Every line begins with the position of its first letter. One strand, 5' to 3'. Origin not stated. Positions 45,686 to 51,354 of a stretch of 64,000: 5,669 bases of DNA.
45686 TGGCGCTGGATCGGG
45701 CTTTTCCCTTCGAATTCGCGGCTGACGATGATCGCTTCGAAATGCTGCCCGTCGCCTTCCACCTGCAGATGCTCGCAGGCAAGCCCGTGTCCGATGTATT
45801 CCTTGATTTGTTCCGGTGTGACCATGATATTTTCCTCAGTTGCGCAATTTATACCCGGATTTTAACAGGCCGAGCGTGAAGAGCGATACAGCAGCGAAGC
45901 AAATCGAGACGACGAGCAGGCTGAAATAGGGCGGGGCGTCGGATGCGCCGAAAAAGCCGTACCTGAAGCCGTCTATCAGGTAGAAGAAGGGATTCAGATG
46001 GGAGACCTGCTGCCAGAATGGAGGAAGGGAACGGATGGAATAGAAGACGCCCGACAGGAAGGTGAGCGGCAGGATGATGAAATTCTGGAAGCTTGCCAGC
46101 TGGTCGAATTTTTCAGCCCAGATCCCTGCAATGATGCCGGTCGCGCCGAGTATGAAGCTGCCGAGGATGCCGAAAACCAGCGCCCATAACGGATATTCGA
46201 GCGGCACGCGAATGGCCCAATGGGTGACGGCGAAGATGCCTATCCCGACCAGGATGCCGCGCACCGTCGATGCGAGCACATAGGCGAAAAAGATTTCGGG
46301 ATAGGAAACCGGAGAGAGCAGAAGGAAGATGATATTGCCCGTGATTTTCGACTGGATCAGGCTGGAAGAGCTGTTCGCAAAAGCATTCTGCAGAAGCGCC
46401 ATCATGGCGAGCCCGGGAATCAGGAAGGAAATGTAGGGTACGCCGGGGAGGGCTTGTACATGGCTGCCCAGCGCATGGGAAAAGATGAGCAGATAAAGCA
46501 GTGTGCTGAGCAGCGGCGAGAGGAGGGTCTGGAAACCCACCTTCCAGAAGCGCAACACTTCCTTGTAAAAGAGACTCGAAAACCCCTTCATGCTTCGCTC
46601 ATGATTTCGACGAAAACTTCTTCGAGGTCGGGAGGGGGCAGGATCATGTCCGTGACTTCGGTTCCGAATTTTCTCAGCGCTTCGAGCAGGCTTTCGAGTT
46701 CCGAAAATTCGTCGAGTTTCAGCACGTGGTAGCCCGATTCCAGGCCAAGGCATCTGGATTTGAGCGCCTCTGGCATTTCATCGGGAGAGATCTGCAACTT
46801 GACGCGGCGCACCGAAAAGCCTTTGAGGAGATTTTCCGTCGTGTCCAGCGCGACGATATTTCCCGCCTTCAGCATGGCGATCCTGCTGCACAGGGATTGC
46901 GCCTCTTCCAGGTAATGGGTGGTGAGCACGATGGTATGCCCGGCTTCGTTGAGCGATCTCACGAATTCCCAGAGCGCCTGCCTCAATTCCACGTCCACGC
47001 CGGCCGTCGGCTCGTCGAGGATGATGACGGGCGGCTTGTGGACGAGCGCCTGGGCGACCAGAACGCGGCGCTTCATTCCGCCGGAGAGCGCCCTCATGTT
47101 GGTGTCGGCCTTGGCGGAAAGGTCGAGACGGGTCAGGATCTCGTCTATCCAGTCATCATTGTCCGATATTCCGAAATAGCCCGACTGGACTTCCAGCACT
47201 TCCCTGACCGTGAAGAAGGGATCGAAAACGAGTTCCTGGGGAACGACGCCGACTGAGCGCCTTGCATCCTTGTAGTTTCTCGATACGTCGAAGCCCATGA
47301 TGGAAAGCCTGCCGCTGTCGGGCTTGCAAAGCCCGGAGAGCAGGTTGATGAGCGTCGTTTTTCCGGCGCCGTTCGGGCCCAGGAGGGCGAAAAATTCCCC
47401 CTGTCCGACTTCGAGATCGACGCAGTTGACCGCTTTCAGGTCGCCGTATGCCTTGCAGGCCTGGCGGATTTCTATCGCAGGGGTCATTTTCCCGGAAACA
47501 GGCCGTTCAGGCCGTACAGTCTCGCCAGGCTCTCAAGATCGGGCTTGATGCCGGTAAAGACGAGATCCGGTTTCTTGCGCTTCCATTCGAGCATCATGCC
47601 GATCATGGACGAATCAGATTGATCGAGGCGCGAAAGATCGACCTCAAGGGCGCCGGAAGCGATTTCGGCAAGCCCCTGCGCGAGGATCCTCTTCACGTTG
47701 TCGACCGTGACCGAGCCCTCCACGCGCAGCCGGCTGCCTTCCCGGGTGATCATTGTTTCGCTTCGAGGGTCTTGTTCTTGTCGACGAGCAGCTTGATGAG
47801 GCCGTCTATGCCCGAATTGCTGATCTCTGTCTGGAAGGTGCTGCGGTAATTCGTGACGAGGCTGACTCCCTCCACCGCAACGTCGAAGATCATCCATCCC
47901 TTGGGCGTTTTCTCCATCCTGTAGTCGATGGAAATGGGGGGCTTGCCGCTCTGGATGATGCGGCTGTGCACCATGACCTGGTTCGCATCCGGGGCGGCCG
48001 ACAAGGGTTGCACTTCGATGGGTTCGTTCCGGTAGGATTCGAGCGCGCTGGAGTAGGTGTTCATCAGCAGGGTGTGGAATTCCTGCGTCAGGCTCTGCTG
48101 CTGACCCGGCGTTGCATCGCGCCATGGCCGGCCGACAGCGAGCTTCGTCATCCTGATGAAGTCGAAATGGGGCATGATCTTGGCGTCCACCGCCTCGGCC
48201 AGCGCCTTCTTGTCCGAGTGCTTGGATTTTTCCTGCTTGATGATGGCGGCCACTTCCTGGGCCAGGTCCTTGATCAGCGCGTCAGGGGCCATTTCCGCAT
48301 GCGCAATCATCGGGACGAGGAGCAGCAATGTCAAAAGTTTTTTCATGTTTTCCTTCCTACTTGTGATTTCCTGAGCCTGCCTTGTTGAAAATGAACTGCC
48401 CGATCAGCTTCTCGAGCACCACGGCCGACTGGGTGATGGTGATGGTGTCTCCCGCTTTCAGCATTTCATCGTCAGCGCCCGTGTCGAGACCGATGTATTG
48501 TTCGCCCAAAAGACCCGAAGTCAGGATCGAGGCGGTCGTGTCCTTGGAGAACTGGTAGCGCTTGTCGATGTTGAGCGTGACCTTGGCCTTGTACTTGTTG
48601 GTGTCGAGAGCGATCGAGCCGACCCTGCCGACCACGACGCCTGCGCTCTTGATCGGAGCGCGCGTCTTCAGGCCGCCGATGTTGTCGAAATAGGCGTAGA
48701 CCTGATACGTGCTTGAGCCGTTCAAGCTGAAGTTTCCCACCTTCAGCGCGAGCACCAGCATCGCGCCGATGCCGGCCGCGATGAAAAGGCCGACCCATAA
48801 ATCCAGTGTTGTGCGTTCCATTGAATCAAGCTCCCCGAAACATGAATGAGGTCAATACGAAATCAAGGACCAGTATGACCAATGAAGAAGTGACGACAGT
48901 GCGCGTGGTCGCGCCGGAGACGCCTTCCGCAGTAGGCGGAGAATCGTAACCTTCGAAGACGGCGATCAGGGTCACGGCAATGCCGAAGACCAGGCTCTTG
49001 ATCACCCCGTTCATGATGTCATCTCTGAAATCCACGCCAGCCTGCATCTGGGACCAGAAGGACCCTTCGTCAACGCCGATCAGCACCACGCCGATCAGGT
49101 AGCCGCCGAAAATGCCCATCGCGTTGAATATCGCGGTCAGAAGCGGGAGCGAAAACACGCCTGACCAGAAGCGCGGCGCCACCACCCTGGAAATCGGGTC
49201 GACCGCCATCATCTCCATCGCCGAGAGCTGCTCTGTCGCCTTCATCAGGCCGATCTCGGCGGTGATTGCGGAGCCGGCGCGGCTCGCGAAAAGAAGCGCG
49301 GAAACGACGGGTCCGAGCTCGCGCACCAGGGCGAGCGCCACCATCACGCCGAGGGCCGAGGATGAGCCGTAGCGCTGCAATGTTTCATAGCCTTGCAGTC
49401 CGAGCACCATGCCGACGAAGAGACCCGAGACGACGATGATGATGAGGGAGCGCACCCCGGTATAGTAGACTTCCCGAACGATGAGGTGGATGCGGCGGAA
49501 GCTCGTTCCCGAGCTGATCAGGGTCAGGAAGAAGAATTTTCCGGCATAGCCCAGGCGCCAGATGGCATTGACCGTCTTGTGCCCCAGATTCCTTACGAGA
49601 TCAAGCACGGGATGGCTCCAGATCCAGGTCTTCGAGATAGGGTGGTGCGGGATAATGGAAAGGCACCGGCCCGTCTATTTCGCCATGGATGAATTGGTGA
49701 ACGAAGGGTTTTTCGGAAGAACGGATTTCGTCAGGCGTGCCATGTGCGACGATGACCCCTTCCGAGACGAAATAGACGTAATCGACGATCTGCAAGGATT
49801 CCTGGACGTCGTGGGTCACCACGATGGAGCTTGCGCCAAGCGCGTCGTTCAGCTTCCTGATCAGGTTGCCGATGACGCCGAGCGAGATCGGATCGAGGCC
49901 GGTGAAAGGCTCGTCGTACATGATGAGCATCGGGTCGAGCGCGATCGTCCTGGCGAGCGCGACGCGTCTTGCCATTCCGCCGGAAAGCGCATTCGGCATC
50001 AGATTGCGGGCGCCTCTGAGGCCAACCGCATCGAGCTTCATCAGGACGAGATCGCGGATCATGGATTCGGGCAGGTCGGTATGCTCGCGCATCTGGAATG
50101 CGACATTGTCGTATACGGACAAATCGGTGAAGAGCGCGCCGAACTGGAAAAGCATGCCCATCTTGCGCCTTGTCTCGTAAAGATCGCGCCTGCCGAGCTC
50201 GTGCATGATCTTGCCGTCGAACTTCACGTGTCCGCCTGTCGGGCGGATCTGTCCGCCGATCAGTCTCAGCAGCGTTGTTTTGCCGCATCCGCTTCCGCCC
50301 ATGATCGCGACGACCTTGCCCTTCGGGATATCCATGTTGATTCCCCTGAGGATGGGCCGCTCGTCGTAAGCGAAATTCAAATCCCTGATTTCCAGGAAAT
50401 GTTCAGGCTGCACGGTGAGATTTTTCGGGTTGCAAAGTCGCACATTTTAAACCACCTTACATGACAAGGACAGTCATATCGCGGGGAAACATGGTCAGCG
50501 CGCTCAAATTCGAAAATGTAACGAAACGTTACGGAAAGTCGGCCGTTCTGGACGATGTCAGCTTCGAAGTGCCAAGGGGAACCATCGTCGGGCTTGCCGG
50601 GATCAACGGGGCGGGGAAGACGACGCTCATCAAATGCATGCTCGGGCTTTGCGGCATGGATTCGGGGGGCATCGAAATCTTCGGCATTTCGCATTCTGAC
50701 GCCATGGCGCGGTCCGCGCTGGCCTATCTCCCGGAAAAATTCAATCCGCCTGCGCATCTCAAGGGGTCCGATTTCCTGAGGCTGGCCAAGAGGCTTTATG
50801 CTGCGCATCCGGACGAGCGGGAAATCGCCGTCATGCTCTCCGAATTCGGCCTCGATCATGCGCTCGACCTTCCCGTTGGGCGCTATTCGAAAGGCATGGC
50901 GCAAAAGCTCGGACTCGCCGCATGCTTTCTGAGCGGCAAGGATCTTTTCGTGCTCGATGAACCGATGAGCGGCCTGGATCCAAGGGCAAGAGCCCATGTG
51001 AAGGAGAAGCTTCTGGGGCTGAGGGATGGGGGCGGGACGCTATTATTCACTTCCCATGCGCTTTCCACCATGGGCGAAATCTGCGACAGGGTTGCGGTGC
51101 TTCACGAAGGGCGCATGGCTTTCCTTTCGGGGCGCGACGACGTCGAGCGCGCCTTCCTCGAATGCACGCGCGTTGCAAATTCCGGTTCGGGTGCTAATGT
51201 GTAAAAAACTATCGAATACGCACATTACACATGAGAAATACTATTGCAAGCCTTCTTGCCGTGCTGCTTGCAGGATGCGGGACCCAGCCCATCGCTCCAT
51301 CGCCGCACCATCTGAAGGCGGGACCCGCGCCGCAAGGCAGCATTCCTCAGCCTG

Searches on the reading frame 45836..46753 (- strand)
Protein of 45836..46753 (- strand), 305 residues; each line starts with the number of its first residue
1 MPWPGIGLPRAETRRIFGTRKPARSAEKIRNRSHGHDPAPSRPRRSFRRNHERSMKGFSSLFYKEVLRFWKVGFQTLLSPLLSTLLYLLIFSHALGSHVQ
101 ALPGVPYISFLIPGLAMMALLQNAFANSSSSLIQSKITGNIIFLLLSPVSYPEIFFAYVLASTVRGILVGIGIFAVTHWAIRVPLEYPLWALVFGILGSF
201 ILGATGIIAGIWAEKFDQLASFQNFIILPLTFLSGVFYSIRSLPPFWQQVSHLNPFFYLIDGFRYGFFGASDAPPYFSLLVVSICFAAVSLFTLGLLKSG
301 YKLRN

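Call 67: search_protein_families(library=pfam, proteins=[window:45836-46753:-], max_evalue=0.00001)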
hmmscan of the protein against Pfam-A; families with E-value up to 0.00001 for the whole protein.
window:45836-46753:- (305 aa): 2 families
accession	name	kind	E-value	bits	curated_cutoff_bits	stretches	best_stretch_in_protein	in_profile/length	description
PF01061.29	ABC2_membrane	-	3.4e-35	121.9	26.9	1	58-268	3-211/211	ABC-2 type transporter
PF12698.13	ABC2_membrane_3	-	1.3e-13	51.2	31.6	1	107-291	160-346/347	ABC-2 family transporter protein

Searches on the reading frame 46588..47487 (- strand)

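Call 67: search_protein_families(library=pfam, proteins=[window:46588-47487:-], max_evalue=0.00001)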
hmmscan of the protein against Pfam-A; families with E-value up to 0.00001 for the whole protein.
window:46588-47487:- (299 aa): 2 families
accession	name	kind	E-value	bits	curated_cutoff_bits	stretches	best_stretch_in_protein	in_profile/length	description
PF00005.33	ABC_tran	-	1e-35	123.7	25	1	21-162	2-137/137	ABC transporter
PF13304.12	AAA_21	-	3e-14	54.2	27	1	105-191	198-298/304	AAA domain, putative AbiEii toxin, Type IV TA system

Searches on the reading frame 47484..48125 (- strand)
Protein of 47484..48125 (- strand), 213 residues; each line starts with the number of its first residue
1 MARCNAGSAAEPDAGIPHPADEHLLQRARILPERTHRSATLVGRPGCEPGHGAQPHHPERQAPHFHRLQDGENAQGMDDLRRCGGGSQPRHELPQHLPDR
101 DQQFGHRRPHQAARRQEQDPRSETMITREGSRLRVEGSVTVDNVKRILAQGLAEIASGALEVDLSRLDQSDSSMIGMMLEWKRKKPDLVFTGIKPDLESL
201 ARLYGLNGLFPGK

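Call 67: search_protein_families(library=pfam, proteins=[window:47484-48125:-], max_evalue=0.00001)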
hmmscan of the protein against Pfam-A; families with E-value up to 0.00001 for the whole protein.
window:47484-48125:- (213 aa): 1 family
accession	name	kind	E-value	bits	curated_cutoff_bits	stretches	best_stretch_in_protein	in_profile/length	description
PF13466.11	STAS_2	-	4.2e-12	46.5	29.2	1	133-206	1-79/80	STAS domain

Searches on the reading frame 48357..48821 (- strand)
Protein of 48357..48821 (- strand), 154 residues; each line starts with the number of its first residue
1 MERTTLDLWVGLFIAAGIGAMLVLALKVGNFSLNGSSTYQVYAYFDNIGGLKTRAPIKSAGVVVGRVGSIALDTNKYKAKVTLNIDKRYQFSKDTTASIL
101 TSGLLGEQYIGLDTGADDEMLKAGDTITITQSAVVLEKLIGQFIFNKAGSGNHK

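Call 68: search_protein_families(library=pfam, proteins=[window:48357-48821:-], max_evalue=0.00001)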
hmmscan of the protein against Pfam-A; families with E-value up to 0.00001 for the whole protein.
window:48357-48821:- (154 aa): 1 family
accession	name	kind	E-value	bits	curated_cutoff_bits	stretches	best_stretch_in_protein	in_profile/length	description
PF02470.25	MlaD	-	3.5e-22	78.9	25.1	1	38-115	2-81/81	MlaD protein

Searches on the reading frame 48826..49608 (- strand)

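Call 67: search_protein_families(library=pfam, proteins=[window:48826-49608:-], max_evalue=0.00001)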
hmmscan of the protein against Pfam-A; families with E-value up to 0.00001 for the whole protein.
window:48826-49608:- (260 aa): 1 family
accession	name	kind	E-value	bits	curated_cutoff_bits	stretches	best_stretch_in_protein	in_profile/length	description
PF02405.21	MlaE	-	7.2e-75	251.7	22.5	1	43-254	1-211/212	Permease MlaE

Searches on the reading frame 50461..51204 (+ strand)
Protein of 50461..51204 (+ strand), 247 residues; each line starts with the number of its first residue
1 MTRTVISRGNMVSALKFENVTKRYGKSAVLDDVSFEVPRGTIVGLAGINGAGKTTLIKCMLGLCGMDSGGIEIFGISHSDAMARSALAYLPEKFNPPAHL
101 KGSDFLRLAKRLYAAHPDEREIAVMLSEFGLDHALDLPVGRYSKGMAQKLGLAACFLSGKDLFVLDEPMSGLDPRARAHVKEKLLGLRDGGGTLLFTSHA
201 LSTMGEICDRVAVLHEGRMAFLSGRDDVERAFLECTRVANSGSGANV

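Call 67: search_protein_families(library=pfam, proteins=[window:50461-51204:+], max_evalue=0.00001)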
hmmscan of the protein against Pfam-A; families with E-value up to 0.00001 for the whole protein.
window:50461-51204:+ (247 aa): 2 families
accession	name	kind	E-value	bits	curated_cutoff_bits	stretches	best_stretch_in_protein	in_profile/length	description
PF00005.33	ABC_tran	-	1.3e-23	84.5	25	1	30-169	1-136/137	ABC transporter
PF13304.12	AAA_21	-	9.8e-13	49.3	27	1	96-199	178-298/304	AAA domain, putative AbiEii toxin, Type IV TA system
